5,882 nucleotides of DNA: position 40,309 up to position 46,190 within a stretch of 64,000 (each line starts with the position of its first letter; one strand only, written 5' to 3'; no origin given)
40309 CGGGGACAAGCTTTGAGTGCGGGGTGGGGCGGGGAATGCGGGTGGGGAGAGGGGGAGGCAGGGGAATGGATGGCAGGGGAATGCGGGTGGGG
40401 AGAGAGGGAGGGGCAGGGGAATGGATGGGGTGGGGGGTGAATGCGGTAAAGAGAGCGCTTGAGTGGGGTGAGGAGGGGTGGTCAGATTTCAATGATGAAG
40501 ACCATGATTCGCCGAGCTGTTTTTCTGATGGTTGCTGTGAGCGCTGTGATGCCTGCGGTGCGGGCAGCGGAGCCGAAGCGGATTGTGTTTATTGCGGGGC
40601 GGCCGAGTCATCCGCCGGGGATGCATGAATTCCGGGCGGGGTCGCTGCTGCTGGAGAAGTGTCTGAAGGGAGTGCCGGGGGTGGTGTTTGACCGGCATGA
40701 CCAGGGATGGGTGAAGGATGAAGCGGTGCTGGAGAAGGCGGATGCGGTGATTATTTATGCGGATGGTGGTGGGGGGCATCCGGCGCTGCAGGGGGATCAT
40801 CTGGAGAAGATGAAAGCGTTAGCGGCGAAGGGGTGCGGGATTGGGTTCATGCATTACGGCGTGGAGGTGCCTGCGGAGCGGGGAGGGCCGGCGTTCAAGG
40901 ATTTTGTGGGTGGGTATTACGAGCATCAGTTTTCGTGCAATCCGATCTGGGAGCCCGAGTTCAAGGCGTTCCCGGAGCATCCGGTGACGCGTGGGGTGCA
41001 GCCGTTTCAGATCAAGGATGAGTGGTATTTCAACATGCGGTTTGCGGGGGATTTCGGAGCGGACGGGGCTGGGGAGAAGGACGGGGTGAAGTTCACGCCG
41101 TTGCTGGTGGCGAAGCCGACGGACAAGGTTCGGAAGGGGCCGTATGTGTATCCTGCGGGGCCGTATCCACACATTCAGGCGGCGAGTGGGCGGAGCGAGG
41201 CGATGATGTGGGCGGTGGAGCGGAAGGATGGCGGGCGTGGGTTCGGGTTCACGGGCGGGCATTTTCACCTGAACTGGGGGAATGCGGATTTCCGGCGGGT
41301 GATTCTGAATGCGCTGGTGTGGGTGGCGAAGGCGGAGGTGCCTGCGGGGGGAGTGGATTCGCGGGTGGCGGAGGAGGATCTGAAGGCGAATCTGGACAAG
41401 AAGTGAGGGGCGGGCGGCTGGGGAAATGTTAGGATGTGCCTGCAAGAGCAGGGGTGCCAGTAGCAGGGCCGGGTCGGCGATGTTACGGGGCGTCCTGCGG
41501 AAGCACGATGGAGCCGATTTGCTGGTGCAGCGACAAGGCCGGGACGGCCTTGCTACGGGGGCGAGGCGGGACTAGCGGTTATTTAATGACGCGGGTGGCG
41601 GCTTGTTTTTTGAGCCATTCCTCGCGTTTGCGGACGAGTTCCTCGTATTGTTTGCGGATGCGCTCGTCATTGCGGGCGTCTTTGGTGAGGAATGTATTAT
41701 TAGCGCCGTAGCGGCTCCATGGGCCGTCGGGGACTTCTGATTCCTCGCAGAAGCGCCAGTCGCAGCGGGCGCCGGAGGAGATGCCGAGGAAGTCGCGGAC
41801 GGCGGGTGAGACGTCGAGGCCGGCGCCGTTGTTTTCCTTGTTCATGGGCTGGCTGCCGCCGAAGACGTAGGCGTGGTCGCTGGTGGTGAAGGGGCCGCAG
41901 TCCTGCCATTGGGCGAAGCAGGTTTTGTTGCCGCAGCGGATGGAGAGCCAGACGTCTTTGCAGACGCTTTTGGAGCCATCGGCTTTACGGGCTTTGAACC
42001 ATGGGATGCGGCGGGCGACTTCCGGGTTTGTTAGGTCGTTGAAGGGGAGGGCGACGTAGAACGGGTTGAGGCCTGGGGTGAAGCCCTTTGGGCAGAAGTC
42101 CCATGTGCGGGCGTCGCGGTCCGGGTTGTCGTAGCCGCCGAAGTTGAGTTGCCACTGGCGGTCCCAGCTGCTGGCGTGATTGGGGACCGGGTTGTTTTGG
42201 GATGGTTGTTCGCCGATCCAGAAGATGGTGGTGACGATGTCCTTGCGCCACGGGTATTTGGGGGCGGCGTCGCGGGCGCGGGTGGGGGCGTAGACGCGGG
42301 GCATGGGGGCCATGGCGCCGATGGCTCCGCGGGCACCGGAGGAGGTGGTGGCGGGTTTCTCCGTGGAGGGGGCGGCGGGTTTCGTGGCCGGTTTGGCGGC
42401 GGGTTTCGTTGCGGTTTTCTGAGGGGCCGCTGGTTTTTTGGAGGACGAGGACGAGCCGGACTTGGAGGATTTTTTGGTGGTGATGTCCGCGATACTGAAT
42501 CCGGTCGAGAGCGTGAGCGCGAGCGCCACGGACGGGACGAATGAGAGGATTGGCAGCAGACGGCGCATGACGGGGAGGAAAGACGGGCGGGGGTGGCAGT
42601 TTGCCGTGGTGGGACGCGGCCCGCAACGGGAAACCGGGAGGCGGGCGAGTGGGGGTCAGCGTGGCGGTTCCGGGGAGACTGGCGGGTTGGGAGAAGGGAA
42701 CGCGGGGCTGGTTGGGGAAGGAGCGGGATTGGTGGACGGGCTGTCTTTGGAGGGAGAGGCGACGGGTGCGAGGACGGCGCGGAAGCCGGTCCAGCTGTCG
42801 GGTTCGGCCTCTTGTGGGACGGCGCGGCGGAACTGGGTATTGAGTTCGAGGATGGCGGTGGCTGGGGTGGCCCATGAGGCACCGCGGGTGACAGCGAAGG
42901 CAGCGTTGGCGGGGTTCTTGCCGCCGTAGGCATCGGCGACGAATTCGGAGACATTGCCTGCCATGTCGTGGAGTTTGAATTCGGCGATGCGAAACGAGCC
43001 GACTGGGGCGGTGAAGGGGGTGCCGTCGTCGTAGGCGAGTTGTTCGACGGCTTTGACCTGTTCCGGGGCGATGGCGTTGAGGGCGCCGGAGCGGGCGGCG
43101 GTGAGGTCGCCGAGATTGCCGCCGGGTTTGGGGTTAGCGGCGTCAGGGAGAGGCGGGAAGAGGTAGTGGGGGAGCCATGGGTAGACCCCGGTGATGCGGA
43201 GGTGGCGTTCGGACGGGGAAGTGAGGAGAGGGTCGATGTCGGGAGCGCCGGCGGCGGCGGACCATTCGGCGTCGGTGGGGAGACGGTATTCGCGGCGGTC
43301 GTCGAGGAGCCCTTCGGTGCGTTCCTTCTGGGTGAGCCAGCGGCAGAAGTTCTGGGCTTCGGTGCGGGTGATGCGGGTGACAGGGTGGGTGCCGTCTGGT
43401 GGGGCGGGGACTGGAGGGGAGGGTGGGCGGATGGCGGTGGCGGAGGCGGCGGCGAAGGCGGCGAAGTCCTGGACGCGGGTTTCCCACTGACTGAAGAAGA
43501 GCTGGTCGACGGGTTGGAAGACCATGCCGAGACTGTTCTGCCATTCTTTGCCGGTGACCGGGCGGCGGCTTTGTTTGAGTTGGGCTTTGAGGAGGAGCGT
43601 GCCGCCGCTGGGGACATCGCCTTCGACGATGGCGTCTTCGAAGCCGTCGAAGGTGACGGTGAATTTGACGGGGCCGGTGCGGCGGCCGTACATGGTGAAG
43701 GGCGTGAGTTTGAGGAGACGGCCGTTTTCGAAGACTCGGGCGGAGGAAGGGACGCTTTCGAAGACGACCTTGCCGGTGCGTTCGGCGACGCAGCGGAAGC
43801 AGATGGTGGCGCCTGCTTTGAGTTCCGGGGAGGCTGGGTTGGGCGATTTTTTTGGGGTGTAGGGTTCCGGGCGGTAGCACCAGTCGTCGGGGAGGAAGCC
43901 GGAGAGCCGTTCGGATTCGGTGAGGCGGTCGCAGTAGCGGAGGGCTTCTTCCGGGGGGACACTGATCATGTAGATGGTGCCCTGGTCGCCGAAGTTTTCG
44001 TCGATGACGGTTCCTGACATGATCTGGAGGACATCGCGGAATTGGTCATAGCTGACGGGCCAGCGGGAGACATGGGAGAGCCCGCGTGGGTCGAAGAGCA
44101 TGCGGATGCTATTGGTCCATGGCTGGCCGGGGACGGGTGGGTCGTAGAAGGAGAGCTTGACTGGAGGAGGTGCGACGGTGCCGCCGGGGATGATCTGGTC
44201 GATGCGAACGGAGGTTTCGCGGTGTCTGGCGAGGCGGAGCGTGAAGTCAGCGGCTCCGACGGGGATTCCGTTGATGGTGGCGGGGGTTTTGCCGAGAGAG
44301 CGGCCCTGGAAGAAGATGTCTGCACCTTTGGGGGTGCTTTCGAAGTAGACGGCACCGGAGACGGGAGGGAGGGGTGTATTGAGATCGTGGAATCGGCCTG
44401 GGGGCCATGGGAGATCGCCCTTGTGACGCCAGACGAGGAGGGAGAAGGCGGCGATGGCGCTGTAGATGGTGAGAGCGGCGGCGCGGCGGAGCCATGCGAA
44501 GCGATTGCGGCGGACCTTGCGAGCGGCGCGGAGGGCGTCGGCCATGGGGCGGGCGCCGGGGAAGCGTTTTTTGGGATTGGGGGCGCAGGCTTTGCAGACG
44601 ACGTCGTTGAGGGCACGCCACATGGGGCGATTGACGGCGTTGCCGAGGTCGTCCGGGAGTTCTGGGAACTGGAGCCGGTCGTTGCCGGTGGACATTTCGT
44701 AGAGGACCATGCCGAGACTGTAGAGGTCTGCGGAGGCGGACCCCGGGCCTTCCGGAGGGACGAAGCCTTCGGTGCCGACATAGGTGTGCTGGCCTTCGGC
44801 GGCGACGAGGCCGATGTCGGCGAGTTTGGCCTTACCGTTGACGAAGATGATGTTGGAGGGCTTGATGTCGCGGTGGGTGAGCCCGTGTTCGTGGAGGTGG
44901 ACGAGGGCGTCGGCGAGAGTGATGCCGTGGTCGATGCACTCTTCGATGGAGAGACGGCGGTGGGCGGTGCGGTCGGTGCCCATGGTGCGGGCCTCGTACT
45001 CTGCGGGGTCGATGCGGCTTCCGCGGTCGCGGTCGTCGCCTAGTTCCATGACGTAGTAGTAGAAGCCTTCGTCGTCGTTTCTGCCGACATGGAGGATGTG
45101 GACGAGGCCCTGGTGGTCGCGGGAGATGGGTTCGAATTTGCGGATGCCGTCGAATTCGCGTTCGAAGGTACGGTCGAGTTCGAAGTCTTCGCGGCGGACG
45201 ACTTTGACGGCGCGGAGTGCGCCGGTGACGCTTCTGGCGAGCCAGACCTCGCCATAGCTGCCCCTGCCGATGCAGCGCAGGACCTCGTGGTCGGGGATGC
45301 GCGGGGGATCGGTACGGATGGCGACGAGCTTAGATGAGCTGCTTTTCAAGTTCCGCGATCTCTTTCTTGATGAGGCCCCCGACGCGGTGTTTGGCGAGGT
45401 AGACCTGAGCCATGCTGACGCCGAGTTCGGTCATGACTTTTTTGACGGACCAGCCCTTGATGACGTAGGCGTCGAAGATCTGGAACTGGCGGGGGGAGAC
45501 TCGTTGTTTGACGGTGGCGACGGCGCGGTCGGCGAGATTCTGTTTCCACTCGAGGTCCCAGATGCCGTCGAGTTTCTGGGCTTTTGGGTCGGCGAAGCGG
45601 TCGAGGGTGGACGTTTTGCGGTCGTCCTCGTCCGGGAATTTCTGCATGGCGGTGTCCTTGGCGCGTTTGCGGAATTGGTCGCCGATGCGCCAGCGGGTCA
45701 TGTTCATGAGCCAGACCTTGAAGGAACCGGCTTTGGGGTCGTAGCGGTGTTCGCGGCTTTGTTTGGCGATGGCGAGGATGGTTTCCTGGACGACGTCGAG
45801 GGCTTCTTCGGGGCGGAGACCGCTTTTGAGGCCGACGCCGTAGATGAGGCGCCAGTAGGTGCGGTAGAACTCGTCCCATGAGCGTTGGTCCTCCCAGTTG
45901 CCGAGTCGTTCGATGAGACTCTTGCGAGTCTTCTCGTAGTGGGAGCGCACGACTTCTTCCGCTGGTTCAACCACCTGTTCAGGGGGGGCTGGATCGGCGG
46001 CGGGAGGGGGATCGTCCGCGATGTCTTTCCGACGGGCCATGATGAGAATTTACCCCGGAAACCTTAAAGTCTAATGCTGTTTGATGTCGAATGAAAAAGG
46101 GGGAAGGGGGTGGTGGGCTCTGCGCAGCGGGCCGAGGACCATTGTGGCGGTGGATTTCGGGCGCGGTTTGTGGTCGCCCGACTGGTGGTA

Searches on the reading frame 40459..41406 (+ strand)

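Call 44: search_protein_families(library=pfam, proteins=[window:40459-41406:+], max_evalue=0.00001)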
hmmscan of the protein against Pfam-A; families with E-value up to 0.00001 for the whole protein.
window:40459-41406:+ (315 aa): 1 family
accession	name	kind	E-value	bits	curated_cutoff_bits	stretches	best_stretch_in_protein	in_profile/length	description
PF06283.17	ThuA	-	1.7e-12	48.4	33.4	1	84-289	42-209/209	Trehalose utilisation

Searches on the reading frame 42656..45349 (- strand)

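Call 44: search_protein_families(library=pfam, proteins=[window:42656-45349:-], max_evalue=0.00001)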
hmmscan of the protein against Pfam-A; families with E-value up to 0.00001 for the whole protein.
window:42656-45349:- (897 aa): 4 families
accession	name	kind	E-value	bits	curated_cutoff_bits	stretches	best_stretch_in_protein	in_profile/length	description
PF00069.31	Pkinase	-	2.7e-24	86.4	31.7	1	23-226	3-197/263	Protein kinase domain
PF03781.23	FGE-sulfatase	-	9.7e-21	75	23.3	2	773-859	158-254/255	Sulfatase-modifying factor enzyme 1-like domain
PF07714.23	PK_Tyr_Ser-Thr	-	2.7e-10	40.5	23.1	1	24-222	4-201/258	Protein tyrosine and serine/threonine kinase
PF08308.17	PEGA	-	7e-09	35.9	20.8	0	333-374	3-44/71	PEGA domain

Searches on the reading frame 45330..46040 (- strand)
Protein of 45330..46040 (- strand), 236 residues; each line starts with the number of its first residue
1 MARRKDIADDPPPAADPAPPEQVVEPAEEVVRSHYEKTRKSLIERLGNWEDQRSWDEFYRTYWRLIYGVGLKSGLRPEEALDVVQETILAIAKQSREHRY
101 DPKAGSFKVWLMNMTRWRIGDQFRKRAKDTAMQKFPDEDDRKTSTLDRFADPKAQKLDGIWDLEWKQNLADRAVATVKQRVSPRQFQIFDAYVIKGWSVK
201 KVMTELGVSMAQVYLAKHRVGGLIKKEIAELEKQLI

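Call 44: search_protein_families(library=pfam, proteins=[window:45330-46040:-], max_evalue=0.00001)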
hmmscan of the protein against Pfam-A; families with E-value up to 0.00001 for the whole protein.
window:45330-46040:- (236 aa): 1 family
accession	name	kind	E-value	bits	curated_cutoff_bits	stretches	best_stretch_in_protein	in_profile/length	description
PF04542.20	Sigma70_r2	-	1.8e-08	34.5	24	1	58-127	1-69/71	Sigma-70 region 2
